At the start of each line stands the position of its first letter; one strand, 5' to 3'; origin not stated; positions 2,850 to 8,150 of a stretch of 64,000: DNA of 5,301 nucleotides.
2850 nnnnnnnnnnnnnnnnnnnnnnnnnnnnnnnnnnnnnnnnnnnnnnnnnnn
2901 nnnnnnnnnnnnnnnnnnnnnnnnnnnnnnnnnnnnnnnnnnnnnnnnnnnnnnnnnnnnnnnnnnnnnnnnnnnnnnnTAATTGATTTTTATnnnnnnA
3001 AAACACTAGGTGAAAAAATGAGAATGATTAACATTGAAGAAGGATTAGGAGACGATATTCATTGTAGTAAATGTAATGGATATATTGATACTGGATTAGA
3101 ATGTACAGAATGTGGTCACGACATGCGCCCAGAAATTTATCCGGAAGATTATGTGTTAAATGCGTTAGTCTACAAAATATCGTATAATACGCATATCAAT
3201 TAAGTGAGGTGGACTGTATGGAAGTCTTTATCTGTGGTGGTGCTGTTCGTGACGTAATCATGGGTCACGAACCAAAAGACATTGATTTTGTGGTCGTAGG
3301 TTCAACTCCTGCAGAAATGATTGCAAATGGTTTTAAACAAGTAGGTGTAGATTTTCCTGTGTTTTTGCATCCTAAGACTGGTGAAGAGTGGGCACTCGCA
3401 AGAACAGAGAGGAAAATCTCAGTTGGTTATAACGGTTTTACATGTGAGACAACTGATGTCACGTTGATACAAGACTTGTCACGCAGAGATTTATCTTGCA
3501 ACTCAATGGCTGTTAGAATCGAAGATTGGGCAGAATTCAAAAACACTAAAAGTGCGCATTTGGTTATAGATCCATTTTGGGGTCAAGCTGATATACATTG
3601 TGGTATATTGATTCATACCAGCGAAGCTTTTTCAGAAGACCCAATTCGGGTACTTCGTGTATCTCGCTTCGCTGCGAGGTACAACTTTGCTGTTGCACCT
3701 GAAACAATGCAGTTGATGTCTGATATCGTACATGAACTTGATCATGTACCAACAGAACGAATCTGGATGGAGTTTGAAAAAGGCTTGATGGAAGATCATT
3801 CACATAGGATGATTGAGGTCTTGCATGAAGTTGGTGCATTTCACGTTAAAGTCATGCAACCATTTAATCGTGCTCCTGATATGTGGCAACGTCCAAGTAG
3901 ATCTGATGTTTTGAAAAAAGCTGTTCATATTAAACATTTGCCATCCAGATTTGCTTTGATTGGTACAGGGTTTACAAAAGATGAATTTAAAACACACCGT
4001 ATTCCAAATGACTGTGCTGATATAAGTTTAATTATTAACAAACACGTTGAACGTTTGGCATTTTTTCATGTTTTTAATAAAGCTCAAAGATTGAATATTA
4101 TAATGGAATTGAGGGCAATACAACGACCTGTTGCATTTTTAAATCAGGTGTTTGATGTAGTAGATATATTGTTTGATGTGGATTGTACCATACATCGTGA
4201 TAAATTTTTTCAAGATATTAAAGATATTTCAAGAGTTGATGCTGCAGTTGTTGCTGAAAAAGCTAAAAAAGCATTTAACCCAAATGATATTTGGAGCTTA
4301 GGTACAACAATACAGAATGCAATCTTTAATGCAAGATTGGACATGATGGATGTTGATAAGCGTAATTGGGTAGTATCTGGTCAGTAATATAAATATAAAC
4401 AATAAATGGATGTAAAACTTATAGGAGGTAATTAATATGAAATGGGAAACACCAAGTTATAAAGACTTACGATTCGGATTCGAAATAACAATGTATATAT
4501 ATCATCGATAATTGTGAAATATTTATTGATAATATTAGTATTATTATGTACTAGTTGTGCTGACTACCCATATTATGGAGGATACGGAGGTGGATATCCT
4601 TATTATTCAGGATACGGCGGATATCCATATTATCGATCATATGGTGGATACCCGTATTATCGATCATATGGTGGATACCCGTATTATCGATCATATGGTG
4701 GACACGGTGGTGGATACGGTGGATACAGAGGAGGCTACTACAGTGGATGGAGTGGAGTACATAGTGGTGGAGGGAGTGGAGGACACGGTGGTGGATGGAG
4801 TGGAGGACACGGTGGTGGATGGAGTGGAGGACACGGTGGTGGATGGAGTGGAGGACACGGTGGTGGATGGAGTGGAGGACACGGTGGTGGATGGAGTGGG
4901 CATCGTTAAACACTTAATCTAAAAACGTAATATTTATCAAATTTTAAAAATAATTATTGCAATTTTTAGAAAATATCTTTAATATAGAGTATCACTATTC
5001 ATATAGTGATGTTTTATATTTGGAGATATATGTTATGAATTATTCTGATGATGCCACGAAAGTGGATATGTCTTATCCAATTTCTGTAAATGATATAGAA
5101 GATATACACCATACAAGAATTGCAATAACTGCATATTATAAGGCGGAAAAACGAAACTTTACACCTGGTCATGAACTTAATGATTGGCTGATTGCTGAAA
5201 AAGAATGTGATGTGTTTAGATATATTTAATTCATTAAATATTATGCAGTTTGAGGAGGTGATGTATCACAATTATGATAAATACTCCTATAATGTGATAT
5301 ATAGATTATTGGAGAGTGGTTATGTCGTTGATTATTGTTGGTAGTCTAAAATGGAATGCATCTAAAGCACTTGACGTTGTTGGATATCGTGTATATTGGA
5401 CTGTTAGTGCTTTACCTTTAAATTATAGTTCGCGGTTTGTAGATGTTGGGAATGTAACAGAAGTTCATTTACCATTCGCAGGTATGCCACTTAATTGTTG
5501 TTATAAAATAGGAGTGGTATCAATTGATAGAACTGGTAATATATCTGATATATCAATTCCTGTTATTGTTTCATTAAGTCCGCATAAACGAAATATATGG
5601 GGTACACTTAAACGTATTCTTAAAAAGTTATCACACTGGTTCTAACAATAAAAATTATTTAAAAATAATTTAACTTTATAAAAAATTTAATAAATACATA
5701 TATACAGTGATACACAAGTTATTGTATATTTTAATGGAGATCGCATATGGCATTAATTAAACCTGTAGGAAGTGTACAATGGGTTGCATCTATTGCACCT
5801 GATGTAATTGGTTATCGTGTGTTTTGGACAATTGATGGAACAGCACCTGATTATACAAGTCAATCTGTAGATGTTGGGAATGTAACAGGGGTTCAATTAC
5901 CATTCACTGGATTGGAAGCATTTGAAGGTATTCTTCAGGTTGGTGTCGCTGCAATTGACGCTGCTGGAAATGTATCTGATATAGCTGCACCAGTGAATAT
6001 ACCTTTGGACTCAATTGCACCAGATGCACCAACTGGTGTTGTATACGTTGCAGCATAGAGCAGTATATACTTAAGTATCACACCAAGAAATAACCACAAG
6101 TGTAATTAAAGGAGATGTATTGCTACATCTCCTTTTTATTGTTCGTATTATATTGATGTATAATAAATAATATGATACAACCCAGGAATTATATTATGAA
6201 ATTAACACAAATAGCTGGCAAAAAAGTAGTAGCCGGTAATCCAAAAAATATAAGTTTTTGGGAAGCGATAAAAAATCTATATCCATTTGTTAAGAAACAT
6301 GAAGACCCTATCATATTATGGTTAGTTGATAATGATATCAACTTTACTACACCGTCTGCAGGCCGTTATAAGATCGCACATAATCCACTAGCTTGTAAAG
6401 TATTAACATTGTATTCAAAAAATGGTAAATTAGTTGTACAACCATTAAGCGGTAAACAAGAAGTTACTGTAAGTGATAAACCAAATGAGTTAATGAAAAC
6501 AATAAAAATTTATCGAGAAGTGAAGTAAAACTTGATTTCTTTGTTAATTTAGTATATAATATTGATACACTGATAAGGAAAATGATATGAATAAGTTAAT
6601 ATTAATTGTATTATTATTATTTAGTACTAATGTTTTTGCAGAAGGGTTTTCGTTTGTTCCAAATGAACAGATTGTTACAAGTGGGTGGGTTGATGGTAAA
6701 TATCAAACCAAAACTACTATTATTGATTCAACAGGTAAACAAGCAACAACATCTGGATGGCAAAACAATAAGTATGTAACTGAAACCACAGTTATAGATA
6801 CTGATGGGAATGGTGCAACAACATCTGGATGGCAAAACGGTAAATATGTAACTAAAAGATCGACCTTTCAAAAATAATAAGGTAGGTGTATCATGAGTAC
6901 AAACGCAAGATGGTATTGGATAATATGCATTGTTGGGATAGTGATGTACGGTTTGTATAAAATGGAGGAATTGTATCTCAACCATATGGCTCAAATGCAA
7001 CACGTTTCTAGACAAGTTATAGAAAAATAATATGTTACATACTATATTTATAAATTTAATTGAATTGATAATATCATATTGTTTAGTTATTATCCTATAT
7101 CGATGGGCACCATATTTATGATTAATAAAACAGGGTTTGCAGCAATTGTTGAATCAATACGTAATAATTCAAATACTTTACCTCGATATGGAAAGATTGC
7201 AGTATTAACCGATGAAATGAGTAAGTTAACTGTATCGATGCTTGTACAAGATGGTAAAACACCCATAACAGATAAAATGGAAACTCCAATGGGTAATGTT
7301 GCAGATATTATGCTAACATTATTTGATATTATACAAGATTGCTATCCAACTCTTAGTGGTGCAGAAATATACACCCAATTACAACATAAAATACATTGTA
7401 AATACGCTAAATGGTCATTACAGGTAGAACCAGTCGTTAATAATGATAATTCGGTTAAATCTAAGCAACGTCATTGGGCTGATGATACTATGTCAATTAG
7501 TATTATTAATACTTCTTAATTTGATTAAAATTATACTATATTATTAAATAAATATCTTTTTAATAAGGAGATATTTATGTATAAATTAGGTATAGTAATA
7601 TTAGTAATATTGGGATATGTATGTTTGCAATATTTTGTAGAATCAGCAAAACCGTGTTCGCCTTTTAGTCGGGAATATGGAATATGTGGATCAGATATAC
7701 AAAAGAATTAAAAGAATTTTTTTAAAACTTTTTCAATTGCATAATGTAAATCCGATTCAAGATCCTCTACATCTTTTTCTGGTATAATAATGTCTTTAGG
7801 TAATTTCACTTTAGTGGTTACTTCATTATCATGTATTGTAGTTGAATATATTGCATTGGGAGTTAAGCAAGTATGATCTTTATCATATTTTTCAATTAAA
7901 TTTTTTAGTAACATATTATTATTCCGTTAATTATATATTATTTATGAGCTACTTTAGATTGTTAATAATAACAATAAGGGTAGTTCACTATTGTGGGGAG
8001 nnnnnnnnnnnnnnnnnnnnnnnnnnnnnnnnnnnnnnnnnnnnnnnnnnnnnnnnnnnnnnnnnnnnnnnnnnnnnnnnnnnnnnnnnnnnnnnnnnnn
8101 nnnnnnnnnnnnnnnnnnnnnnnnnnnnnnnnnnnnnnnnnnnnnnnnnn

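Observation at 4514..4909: Gly/Tyr-rich repeat lipoprotein with two nested 30-bp tandem-repeat arrays, first of four similar genes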

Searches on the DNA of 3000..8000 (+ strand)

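Call 8: search_dna_similar(query=window:3000-8000:+, collection=phages, mode=distant)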
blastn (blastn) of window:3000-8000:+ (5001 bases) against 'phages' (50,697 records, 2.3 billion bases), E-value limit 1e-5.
Records with a match: 49; places in all: 49; records where one place covers at least 80% of the query: 0.
Best place of each record, by identity: 60-80% 49.
By first word of the organism name: Klebsiella 24; Vibrio 5; Rheinheimera 5; Yersinia 4; Pectobacterium 3; Alishewanella 2; Raoultella 2; Aeromonas 2; Pseudaeromonas 1; Pseudoalteromonas 1.
By host as written in the record: Klebsiella pneumoniae 11; - 9; Klebsiella pneumoniae K23 7; Rheinheimera sp. BAL341 5; Alishewanella sp. SMS8 2; Raoultella ornithinolytica 2; Klebsiella pneumoniae M-9 2; Aeromonas hydrophila 2; and 8 more.
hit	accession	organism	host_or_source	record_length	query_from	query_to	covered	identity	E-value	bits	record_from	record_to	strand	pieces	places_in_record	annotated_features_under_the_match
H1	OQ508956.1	Alishewanella phage vB_AspM_Slicko01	Alishewanella sp. SMS8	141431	272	511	5%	67.5%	2e-12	82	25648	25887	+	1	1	tRNA nucleotidyltransferase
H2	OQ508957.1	Alishewanella phage vB_AspM_Slickus01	Alishewanella sp. SMS8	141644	272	511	5%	67.5%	2e-12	82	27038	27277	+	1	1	tRNA nucleotidyltransferase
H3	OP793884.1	Vibrio phage vB_VpaM_R16F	Vibrio parahaemolyticus 1.1997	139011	270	494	4%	71.1%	8e-17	98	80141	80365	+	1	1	multifunctional CCA addition/repair protein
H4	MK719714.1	Rheinheimera phage Barba8S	Rheinheimera sp. BAL341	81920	236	440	4%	70.2%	3e-16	96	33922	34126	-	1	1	tRNA nucleotidyltransferase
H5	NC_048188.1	Rheinheimera phage Barba8S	Rheinheimera sp. BAL341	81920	236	440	4%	70.2%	3e-16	96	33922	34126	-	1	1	tRNA nucleotidyltransferase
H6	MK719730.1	Rheinheimera phage vB_RspM_Barba19A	Rheinheimera sp. BAL341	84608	236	440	4%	68.8%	2e-12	82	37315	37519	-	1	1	tRNA nucleotidyltransferase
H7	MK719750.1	Rheinheimera phage vB_RspM_Barba31A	Rheinheimera sp. BAL341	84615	236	440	4%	68.8%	2e-12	82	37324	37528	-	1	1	tRNA nucleotidyltransferase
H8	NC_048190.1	Rheinheimera phage vB_RspM_Barba19A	Rheinheimera sp. BAL341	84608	236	440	4%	68.8%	2e-12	82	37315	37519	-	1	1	tRNA nucleotidyltransferase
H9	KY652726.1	Klebsiella phage vB_KpnM_BIS47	Klebsiella pneumoniae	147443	237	417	4%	68.0%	1e-7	66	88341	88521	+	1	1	tRNA nucleotidyltransferase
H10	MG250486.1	Raoultella phage Ro1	Raoultella ornithinolytica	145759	237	417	4%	68.0%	1e-7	66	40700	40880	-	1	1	tRNA nucleotidyltransferase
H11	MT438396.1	Klebsiella phage KPP-1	Klebsiella pneumoniae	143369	237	417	4%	68.0%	1e-7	66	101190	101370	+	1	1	CCA tRNA nucleotidyltransferase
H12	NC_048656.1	Klebsiella phage vB_KpnM_BIS47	Klebsiella pneumoniae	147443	237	417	4%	68.0%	1e-7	66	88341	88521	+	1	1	tRNA nucleotidyltransferase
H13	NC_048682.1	Raoultella phage Ro1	Raoultella ornithinolytica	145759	237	417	4%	68.0%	1e-7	66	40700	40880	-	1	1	tRNA nucleotidyltransferase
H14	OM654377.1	Pseudaeromonas phage vB_PpeM_ KLEP7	Pseudaeromonas pectinilytica strain ...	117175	236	409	3%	70.5%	1e-8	70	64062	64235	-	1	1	tRNA nucleotidyltransferase/poly(A) polymerase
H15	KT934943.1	Klebsiella phage vB_KpnM_KB57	Klebsiella pneumoniae M-9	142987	237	417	4%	67.4%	6e-6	62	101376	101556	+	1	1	tRNA nucleotidyltransferase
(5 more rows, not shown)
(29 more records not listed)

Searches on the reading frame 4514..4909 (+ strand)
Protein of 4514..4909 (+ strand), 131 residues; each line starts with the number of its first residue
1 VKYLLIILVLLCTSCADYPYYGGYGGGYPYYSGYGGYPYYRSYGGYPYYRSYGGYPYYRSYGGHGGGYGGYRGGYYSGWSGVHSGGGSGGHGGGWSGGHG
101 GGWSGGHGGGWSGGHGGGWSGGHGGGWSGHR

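Call 11: search_protein_families(library=pfam, proteins=[window:4514-4909:+], max_evalue=0.1)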
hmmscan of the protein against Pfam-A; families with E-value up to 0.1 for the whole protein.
window:4514-4909:+ (131 aa): 0 families

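Call 12: search_protein_families(library=phrogs, proteins=[window:4514-4909:+], max_evalue=0.01)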
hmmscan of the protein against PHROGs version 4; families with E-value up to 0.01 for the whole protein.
window:4514-4909:+ (131 aa): 0 families

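Call 14: find_encoding_contigs(protein=window:4514-4909:+, flank=10000)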
Protein window:4514-4909:+ (131 aa): no gene with exactly this product is on record in the collection.
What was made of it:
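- Tried and rejected: An exact-sequence look-up found nothing (call 14).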

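Call 15: find_homologous_proteins(query=window:4514-4909:+, max_evalue=0.01)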
Query window:4514-4909:+: 8000 candidates shared short words with the query, none scored E <= 0.01.
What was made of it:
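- Tried and rejected: Sequence homology: find_homologous_proteins scored 8000 word-sharing candidates and none reached E <= 0.01 (call 15).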

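Call 62: search_protein_families(library=ncbifam, proteins=[window:4514-4909:+], max_evalue=0.1)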
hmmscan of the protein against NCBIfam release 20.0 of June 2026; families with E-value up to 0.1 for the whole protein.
window:4514-4909:+ (131 aa): 0 families
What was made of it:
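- On Curated glycine-rich or other protein families (Pfam, NCBIfam, PHROGs): The target hit 0 families in Pfam, PHROGs and NCBIfam (calls 11, 12, 62).
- No homology to any known exclusion protein was found (calls 11, 12, 62).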

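Call 80: predict_structure(protein=window:4514-4909:+)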
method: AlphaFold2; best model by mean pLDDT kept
length: 131 residues; sequences in the alignment: 1
mean_pLDDT: 45.9   pTM: 0.18
mean pLDDT of the five models: 45.9, 42.9, 41.9, 40.6, 39.9
residues with pLDDT >= 90: 0; 70-90: 13; 50-70: 20; < 50: 98
segments of 3 or more residues with pLDDT < 50: 25-109, 111-117
pLDDT, mean of each block of 10 residues (from residue 1): 84 65 44 37 36 36 41 39 41 39 38 44 53 55
secondary structure, 60 per line:
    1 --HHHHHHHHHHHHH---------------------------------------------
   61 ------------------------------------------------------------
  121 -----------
elements in order: H3-15
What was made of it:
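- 4514..4558 (+): Signal peptide plus lipobox (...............). Cys15 is the predicted lipidation site, followed by ADY. AlphaFold2 predicts a helix only for residues 3-15 (call 80).
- On Bacterial lipoprotein (Lgt/LspA substrate): AlphaFold2 predicts a helix for residues 3-15 (call 80).
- AlphaFold2 gives mean pLDDT 45.9, with only the leader predicted as a helix (call 80). AlphaFold2 predicts no beta structure (call 80).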

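Call 87: search_dna_similar(query=window:4514-4909:+, collection=phages, mode=protein, max_evalue=0.01, max_rows=10)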
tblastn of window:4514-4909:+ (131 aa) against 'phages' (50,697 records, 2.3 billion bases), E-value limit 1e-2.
No match.
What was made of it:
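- Tried and rejected: Pfam, PHROGs and NCBIfam gave no family (calls 11, 12, 62). tblastn against GenBank phages found nothing (call 87).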
